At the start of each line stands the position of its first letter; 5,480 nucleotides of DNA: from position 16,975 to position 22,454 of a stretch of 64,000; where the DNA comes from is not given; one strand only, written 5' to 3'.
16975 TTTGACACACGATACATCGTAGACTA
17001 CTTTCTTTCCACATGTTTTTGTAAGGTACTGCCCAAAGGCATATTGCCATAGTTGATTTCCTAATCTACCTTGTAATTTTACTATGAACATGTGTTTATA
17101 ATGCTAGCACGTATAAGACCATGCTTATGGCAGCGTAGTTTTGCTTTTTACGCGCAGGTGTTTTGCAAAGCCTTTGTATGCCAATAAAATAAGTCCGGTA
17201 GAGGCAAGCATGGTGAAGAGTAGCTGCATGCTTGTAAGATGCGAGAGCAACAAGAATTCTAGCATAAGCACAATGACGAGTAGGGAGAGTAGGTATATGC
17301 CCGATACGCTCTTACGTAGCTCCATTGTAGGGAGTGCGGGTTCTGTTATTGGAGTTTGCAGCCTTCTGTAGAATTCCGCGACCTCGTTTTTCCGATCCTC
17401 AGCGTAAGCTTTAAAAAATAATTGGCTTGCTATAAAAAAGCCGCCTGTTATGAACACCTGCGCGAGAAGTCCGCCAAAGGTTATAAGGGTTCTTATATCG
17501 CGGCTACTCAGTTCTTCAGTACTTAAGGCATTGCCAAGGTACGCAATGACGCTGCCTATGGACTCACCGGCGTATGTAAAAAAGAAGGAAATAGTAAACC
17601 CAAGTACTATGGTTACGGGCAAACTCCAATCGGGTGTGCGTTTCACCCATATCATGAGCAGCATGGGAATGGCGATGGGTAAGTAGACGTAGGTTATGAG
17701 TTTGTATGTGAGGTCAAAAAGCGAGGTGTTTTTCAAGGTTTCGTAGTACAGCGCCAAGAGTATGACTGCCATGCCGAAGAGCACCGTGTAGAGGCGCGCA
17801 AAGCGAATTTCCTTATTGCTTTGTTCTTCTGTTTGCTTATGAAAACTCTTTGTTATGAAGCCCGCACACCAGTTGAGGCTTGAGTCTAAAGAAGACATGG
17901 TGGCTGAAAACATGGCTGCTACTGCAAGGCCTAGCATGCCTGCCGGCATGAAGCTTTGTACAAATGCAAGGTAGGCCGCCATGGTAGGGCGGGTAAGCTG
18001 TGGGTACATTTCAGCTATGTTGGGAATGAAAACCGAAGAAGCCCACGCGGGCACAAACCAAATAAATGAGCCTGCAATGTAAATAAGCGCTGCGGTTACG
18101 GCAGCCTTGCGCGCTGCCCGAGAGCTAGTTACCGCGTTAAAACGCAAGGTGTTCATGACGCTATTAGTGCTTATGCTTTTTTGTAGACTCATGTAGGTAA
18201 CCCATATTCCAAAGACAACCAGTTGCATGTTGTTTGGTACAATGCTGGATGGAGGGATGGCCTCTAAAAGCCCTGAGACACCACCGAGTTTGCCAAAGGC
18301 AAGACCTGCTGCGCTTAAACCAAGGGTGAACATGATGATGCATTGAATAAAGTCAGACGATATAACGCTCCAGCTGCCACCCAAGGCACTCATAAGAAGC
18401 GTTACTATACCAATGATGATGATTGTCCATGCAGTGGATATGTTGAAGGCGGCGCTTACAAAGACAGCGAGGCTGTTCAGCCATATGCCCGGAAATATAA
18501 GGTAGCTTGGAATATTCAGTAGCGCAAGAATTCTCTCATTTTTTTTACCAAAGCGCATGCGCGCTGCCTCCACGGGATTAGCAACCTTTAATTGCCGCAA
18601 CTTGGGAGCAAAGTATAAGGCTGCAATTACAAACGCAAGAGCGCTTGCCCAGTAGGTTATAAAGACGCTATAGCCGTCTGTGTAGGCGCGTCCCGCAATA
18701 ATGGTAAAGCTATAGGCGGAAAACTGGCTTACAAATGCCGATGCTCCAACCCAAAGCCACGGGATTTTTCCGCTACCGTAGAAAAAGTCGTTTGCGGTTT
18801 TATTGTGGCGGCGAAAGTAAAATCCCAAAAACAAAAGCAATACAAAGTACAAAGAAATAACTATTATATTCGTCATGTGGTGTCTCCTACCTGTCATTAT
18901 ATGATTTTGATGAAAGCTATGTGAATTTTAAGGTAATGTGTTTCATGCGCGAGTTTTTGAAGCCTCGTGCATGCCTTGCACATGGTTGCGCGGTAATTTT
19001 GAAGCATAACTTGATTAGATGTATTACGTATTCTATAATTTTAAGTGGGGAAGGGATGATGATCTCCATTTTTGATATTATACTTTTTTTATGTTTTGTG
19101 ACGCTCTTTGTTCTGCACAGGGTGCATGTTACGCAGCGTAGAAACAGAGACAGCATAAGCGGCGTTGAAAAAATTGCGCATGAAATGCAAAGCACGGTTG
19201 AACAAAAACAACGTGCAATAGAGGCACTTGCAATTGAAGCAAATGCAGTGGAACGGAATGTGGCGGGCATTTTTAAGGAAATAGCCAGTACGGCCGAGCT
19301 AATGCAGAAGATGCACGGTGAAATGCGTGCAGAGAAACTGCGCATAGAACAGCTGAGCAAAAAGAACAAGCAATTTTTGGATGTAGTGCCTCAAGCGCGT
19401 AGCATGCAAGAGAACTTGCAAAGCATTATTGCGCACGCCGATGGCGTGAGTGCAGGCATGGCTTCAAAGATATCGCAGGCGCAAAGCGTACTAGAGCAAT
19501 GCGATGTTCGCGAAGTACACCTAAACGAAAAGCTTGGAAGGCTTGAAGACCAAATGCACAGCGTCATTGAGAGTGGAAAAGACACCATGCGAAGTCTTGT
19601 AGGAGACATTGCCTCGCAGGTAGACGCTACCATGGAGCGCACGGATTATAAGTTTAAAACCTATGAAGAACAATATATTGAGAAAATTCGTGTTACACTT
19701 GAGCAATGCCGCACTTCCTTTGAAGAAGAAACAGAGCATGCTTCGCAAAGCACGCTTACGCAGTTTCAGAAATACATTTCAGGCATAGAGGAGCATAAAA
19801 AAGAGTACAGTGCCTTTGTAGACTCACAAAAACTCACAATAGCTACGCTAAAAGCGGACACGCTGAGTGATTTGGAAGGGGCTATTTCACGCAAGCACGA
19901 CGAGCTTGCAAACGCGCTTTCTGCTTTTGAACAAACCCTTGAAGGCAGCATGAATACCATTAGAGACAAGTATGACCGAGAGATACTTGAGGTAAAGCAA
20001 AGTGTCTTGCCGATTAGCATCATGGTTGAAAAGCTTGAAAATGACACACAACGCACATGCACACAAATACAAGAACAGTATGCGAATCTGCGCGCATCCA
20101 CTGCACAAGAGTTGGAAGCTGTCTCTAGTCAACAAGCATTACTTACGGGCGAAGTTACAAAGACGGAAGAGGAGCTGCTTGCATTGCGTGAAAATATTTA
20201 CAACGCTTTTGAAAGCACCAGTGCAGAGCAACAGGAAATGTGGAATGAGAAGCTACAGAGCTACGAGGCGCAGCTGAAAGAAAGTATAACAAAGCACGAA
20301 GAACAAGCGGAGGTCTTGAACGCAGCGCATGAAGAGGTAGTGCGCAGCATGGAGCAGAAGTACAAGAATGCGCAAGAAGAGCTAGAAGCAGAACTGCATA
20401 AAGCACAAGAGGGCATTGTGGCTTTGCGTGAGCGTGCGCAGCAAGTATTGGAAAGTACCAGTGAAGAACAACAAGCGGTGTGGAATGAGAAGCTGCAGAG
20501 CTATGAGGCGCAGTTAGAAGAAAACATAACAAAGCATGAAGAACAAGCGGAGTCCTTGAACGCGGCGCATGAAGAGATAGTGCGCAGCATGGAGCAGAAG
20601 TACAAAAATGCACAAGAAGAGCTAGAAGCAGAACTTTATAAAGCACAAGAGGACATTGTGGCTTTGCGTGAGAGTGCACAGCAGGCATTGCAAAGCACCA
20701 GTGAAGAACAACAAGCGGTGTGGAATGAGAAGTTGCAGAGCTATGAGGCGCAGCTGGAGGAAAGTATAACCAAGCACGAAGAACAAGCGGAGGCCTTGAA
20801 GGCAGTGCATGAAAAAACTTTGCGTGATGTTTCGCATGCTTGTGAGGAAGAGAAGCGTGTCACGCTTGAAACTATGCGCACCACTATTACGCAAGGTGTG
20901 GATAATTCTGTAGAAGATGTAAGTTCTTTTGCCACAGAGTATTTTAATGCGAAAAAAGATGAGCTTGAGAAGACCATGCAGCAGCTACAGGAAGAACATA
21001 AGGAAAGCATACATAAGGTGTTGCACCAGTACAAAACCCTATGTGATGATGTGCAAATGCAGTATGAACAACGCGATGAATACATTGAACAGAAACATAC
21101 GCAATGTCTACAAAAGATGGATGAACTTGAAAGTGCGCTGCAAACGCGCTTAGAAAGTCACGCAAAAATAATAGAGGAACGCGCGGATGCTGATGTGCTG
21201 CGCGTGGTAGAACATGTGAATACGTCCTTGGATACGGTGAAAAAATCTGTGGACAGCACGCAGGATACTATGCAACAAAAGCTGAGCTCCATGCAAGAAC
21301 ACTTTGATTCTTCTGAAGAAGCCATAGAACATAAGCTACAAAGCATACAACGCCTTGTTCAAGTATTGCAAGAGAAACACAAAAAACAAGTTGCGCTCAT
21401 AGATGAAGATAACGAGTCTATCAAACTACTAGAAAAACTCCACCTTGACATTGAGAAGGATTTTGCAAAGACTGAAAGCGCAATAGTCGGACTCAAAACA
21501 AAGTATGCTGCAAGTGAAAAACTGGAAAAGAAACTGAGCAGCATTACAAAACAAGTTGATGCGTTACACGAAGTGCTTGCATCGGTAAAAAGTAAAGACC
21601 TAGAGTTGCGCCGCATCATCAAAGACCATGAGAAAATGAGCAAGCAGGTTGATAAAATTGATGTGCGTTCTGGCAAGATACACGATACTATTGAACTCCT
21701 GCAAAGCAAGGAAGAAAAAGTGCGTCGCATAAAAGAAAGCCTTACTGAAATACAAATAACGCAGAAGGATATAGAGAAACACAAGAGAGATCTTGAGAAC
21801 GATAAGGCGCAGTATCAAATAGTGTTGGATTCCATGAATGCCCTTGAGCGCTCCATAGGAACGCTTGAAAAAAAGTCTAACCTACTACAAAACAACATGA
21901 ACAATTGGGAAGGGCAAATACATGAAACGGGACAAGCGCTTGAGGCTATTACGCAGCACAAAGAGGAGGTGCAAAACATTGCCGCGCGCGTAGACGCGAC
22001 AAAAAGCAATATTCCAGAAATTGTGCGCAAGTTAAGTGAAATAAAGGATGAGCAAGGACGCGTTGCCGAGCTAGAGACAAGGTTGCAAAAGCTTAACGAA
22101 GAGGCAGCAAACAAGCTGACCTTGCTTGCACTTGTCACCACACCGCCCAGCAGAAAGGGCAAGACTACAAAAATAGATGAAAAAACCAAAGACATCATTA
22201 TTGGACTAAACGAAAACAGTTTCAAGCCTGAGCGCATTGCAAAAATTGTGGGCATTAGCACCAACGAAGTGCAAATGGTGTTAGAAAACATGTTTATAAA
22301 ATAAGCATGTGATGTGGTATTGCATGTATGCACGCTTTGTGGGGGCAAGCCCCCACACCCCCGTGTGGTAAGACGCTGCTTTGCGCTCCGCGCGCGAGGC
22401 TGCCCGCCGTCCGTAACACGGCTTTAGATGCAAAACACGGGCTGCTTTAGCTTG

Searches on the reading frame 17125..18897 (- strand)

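Call 71: search_protein_families(library=ncbifam, proteins=[window:17125-18897:-], max_evalue=0.00001)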
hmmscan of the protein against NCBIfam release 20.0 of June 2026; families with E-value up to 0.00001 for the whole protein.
window:17125-18897:- (590 aa): 4 families
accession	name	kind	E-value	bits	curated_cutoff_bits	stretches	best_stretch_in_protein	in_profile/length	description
TIGR00813.1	sss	superfamily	1.5e-36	126.3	184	1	38-422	1-400/411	sodium/solute symporter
NF007790.0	PRK10484.1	equivalog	3.3e-15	55.9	401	1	8-444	3-455/527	solute:sodium symporter family transporter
TIGR02121.1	Na_Pro_sym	equivalog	9.4e-11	41.1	515.5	1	11-383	4-384/488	sodium/proline symporter PutP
TIGR03648.1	Na_symport_lg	subfamily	2.9e-06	26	320.75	1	12-190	3-180/547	VC_2705 family sodium/solute symporter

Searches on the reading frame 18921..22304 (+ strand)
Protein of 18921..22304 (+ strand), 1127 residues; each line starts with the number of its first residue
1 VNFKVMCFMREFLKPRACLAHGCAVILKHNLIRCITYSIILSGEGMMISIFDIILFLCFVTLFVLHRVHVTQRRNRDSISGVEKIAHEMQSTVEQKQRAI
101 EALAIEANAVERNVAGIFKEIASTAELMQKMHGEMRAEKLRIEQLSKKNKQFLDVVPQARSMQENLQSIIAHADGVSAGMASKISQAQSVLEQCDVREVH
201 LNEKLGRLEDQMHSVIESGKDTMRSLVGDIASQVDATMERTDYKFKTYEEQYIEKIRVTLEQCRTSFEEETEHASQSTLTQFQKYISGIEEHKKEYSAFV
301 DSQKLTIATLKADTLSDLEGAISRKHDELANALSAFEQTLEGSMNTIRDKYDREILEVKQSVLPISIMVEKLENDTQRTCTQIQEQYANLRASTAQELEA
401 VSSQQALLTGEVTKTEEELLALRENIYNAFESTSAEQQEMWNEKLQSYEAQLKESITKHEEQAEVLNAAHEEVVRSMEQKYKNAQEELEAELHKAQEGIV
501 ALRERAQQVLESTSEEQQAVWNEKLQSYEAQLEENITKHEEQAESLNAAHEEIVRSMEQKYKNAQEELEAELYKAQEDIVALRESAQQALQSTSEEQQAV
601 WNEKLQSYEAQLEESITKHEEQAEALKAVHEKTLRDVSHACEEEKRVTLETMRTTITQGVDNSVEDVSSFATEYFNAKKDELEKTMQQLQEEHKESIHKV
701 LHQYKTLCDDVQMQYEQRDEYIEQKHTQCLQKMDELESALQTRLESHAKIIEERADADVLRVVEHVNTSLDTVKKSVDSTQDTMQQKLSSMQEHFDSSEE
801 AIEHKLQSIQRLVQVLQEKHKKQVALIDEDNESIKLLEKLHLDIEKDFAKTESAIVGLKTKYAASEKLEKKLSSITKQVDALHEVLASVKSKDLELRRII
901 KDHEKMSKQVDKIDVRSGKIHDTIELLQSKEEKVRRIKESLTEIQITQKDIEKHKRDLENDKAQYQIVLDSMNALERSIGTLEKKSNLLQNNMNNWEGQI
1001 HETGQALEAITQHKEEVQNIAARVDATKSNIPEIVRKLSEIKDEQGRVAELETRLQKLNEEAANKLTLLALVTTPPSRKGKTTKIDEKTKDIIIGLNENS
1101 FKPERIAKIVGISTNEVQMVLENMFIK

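Call 71: search_protein_families(library=ncbifam, proteins=[window:18921-22304:+], max_evalue=0.00001)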
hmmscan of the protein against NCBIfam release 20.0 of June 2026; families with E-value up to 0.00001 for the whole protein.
window:18921-22304:+ (1127 aa): 3 families
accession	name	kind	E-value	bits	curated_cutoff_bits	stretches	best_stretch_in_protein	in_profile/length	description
NF047515.1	SpiroCoCo_C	equivalog_domain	2.5e-22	79.4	125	1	841-1121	30-313/313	SpiroCoCo family coiled-coil protein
TIGR02168.1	SMC_prok_B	equivalog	1.8e-09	35.9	567.35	1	843-1063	683-906/1181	chromosome segregation protein SMC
TIGR02169.1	SMC_prok_A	equivalog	7.4e-09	33.9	729.4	0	769-1060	672-966/1165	chromosome segregation protein SMC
